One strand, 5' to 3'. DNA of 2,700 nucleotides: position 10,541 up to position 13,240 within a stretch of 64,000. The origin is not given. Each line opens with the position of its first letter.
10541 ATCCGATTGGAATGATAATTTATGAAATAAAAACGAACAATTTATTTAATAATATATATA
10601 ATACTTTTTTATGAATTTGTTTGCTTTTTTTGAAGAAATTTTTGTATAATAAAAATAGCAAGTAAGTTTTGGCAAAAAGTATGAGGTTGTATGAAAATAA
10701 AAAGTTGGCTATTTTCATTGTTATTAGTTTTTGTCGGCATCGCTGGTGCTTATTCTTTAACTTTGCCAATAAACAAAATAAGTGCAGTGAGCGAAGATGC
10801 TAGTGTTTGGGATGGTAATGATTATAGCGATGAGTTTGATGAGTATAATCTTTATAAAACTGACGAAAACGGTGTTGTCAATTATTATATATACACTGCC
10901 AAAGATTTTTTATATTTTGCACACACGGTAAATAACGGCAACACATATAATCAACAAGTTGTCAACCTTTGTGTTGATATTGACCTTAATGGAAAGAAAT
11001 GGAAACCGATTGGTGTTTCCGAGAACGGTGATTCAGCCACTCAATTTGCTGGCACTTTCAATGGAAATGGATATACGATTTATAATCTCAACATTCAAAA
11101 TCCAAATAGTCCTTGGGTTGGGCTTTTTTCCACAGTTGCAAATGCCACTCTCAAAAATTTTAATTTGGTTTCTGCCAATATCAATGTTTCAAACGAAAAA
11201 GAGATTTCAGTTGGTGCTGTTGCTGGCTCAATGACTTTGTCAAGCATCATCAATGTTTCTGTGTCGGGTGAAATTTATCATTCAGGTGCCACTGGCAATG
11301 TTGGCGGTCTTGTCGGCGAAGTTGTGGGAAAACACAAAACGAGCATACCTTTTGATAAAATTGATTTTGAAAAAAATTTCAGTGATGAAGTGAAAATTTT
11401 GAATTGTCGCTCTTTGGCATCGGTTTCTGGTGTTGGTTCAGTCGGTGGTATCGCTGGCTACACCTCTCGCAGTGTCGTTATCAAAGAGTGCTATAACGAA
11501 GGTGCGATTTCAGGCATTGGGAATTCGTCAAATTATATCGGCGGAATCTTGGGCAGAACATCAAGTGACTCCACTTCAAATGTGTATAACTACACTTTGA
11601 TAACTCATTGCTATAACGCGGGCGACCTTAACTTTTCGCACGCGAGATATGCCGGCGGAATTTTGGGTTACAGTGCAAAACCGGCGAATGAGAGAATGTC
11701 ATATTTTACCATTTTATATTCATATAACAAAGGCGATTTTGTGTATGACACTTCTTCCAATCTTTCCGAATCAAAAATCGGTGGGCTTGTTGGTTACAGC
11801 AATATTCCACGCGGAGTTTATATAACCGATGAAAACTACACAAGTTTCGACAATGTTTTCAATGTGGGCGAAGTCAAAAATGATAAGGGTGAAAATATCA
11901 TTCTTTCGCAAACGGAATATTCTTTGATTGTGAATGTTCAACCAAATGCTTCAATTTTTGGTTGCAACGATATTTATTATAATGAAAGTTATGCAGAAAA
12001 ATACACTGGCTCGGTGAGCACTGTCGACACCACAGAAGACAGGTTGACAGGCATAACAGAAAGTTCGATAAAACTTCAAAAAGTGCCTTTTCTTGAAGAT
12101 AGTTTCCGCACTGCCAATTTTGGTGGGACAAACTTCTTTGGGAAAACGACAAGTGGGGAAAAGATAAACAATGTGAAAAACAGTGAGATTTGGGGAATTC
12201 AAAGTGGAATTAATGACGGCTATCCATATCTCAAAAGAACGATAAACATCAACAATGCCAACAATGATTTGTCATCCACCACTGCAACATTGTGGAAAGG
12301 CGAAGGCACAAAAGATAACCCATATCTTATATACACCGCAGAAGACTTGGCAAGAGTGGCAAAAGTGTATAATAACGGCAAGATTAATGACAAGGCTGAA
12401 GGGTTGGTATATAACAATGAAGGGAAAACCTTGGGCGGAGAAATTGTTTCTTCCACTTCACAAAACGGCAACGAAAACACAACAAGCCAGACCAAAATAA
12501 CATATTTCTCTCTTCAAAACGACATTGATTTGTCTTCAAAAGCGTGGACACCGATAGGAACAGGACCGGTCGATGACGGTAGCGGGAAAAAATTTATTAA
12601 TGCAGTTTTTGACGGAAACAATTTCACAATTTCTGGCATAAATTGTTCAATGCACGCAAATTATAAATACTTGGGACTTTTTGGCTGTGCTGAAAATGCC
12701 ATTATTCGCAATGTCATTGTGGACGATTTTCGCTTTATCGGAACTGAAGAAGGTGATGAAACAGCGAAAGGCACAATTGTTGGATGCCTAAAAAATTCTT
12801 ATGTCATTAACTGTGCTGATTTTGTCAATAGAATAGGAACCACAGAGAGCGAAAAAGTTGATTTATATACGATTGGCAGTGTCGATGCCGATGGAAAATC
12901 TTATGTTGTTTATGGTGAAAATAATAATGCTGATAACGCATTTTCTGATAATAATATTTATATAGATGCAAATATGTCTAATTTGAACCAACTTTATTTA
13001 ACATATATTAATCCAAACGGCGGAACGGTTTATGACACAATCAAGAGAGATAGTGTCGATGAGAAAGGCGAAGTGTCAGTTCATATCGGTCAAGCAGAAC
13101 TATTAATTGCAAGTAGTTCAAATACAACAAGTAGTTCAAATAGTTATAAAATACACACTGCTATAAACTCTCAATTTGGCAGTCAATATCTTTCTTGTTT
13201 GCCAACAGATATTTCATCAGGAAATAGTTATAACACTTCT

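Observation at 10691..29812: Single 19.1-kb ORF encoding a 6373-aa surface protein bracketed by GLUG-type modules and anchored by a C-terminal TM helix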

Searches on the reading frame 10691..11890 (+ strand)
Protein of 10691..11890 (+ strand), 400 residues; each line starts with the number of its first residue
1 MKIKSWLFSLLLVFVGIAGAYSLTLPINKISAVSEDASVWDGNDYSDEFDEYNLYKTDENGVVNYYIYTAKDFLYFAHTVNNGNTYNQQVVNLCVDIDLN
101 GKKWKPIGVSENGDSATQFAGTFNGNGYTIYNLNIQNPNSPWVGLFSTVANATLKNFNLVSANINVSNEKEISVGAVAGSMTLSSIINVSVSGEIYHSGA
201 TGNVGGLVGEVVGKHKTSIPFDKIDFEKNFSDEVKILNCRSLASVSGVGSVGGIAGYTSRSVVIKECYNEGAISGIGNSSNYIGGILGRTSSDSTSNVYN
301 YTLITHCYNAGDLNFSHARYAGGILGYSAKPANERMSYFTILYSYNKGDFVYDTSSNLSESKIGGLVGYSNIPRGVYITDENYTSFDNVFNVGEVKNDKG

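Call 9: search_protein_families(library=pfam, proteins=[window:10691-11890:+], max_evalue=10)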
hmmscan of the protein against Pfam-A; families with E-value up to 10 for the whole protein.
window:10691-11890:+ (400 aa): 3 families
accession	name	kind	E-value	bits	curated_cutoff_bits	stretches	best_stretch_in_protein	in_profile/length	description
PF05342.19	Peptidase_M26_N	-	4.2e-06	26.6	27.7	1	119-193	183-250/250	M26 IgA1-specific Metallo-endopeptidase N-terminal region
PF07581.17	Glug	-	5.1e-05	23.9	20.5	4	173-195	4-27/28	The GLUG motif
PF07619.16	DUF1581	-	0.21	12.2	27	1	123-159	13-48/84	Protein of unknown function (DUF1581)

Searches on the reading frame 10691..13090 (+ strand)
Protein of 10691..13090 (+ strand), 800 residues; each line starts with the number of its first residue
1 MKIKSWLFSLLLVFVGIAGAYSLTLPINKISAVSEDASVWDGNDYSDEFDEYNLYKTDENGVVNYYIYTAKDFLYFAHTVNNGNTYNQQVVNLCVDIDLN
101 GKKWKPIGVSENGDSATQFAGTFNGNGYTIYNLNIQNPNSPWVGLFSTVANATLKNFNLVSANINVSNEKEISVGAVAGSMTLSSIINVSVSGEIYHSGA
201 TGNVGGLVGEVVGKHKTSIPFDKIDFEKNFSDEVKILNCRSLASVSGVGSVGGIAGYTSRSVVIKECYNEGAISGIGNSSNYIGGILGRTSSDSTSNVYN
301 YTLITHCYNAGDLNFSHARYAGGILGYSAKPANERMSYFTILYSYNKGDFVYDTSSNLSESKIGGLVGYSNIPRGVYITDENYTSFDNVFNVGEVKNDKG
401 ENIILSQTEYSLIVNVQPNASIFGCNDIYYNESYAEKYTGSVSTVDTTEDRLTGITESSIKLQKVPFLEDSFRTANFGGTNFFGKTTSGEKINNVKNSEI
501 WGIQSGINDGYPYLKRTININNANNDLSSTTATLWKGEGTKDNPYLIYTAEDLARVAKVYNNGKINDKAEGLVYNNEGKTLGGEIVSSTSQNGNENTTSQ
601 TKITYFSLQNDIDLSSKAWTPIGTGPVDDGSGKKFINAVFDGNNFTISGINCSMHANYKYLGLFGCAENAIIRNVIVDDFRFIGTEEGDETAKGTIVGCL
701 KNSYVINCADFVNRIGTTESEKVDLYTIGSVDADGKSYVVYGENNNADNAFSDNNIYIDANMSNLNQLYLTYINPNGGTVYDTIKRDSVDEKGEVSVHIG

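Call 27: find_homologous_proteins(query=window:10691-13090:+, max_evalue=1e-10)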
Query window:10691-13090:+ (800 aa): 206 proteins with E <= 1e-10 among 8000 candidates; the best 120 are listed.
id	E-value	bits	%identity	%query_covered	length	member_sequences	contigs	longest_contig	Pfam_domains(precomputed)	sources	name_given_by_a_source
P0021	1.0e-46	178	31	29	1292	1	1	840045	PF05342.20,PF07581.18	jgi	jgi:fibronectin-binding autotransporter adhesin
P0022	8.6e-27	112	34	28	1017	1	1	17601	PF07581.18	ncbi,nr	ncbi:hypothetical protein FACS189492_1250 [Clostridia bacterium]|nr:hypothetical protein FACS189492_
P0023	1.9e-26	111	33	26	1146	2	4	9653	PF05342.20,PF07581.18,PF00041.28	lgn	-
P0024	3.0e-26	110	32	25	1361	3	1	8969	PF18998.7,PF07581.18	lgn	-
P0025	4.7e-26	110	36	28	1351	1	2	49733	-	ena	-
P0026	5.4e-26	110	28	37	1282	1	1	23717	PF05342.20,PF07581.18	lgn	-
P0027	1.2e-25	108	34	31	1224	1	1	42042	PF05342.20,PF07581.18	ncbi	-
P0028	3.2e-25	107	30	32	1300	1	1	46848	PF09479.17,PF18998.7,PF07581.18,PF00395.26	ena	-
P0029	3.3e-25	107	27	33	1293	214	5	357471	-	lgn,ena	-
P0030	3.6e-25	107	35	20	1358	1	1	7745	PF18998.7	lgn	-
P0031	1.4e-24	105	33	33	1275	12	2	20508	PF05342.20,PF20200.5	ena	-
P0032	1.6e-24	105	30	35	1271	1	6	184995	PF05342.20,PF20200.5,PF07581.18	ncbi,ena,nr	ncbi:MAG: hypothetical protein J6R38_01960 [Alistipes sp.]|nr:hypothetical protein [Alistipes sp.]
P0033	2.8e-24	104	30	42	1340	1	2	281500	-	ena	-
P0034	2.8e-24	104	31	20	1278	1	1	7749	PF18998.7,PF07581.18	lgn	-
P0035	7.4e-24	103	31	35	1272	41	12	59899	PF00395.26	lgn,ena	-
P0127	2.6e-14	71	31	33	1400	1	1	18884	PF00395.26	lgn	-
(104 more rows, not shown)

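Call 79: find_related_loci(query=A3, collection=metagenome_contigs, flank=10000)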
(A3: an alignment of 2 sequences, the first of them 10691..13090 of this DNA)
Query A3 (800 aa) in metagenome_contigs; peptide patterns used: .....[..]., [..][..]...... (x = any residue, [..] = any of these).
155 stretches matched a pattern, but none encodes a relative of the query by tblastn (E <= 1e-3).

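Call 95: predict_structure(alignment_id=A4)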
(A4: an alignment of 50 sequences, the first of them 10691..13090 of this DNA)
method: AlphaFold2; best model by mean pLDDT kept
length: 800 residues; sequences in the alignment: 50
mean_pLDDT: 69.4   pTM: 0.65
mean pLDDT of the five models: 69.4, 68.4, 68.3, 67.1, 66.7
residues with pLDDT >= 90: 180; 70-90: 240; 50-70: 158; < 50: 222
segments of 3 or more residues with pLDDT < 50: 1-6, 8-12, 14-30, 374-379, 443-448, 464-501, 505-507, 515-533, 566-600, 711-713, 720-739, 741-744, 747-800
pLDDT, mean of each block of 10 residues (from residue 1): 47 42 37 74 73 73 87 93 93 90 92 78 89 91 95 92 90 95 90 92 95 68 60 83 94 94 89 85 95 70 87 87 90 68 86 77 85 50 67 84 71 63 57 59 48 62 48 39 36 41 50 48 40 61 82 86 55 33 32 42 83 87 73 82 88 73 88 83 60 78 75 51 42 44 48 45 46 47 42 38
secondary structure, 60 per line:
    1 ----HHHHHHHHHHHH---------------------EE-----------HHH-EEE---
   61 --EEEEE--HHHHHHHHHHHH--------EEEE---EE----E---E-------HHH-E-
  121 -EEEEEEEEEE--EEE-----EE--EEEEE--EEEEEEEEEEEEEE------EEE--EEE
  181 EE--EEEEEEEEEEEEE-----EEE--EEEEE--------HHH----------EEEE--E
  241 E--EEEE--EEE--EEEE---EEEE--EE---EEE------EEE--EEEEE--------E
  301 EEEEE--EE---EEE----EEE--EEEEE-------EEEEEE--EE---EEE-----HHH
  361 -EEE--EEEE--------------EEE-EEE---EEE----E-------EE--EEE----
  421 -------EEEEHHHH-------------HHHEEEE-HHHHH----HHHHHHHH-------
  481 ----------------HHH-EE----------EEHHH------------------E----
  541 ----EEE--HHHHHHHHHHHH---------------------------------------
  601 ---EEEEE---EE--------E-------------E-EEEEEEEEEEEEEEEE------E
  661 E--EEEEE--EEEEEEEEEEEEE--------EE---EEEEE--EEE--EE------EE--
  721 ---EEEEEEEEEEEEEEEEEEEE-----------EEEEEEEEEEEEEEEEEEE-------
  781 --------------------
elements in order (helices of 4 or more, strands of 3 or more residues): H5-16 E55-57 E63-67 H70-81 E90-93 E122-131 E134-136 E146-150 E153-166 E173-175 E178-182 E185-197 E203-205 E208-212 E234-237 E244-247 E250-252 E255-258 E262-265 E273-275 E282-284 E287-291 E300-305 E313-315 E320-322 E325-329 E337-342 E350-352 E362-364 E367-370 E385-387 E389-391 E395-397 E414-416 E428-431 H432-435 E452-455 H457-461 H466-473 E545-547 H550-561 E604-608 E638-653 E664-668 E671-683 E697-701 E704-706 E724-743 E755-773

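Call 98: fold_search(model_id=the predicted structure, library=pdb)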
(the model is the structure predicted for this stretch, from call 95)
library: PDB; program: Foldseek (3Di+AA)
matches with E <= 10: 152; with E <= 0.001: 4
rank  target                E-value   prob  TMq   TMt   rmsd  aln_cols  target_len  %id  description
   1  3n6z                  1.0e-06  1.00  0.28  0.60   6.2       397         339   18  Crystal structure of a putative immunoglobulin A1 protease (BACOVA_03286) from Bacteroides ovatus at 1.30 A resolution (released 2010-07-21)
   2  7uvl_P                2.3e-04  1.00  0.26  0.17   7.6       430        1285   16  IgA1 Protease with IgA1 substrate (released 2022-11-23)
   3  7uvk                  2.8e-04  1.00  0.26  0.17   7.9       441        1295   16  G. haemolysans IgA1 protease (released 2022-11-23)
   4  7jgj_A                4.5e-04  1.00  0.24  0.15  11.4       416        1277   14  IgA1 Protease in complex with neutralizing mAb (released 2020-12-09)
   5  4kh3                  3.0e-03  0.15  0.08  0.10  27.3       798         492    9  Structure of a bacterial self-associating protein (released 2014-01-15)
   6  6xja_P                3.4e-03  1.00  0.25  0.16   8.1       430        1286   15  Streptococcus Pneumoniae IgA1 Protease with IgA1 substrate (released 2021-01-20)
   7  6xjb                  4.0e-03  1.00  0.24  0.16   6.8       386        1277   15  IgA1 Protease (released 2020-12-09)
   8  8bwk_C                6.9e-03  0.13  0.10  0.11  28.4       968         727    8  Metagenomic derived PL6 alginate lyase (released 2023-12-20)
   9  8bwk_B                2.6e-02  0.11  0.12  0.13  28.6       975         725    9  Metagenomic derived PL6 alginate lyase (released 2023-12-20)
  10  4mr0_A                7.3e-02  0.35  0.16  0.23  12.7       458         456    9  Crystal structure of PfbA, a surface adhesin of Streptococcus pneumoniae (released 2014-02-05)
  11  2xt2_A                1.3e-01  0.13  0.09  0.24  12.2       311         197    7  Structure of the pentapeptide repeat protein AlbG, a resistance factor for the topoisomerase poison albicidin. (released 2010-10-13)
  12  5w6p_F                1.6e-01  0.21  0.13  0.15  16.6       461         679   11  Crystal structure of Bacteriophage CBA120 tailspike protein 2 enzymatically active domain (TSP2dN, orf211) (released 2018-10-24)
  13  5g5n_C                1.8e-01  0.35  0.16  0.31  13.0       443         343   12  Structure of the snake adenovirus 1 hexon-interlacing LH3 protein, methylmercury chloride derivative (released 2017-06-07)
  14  7koh_D                1.8e-01  0.04  0.08  0.10  27.4       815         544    8  Crystal structure of antigen 43 from Escherichia coli EDL933 (released 2022-03-09)
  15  4rm6                  1.8e-01  0.04  0.09  0.09  30.9       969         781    9  Crystal structure of Hemopexin Binding Protein (released 2016-05-18)
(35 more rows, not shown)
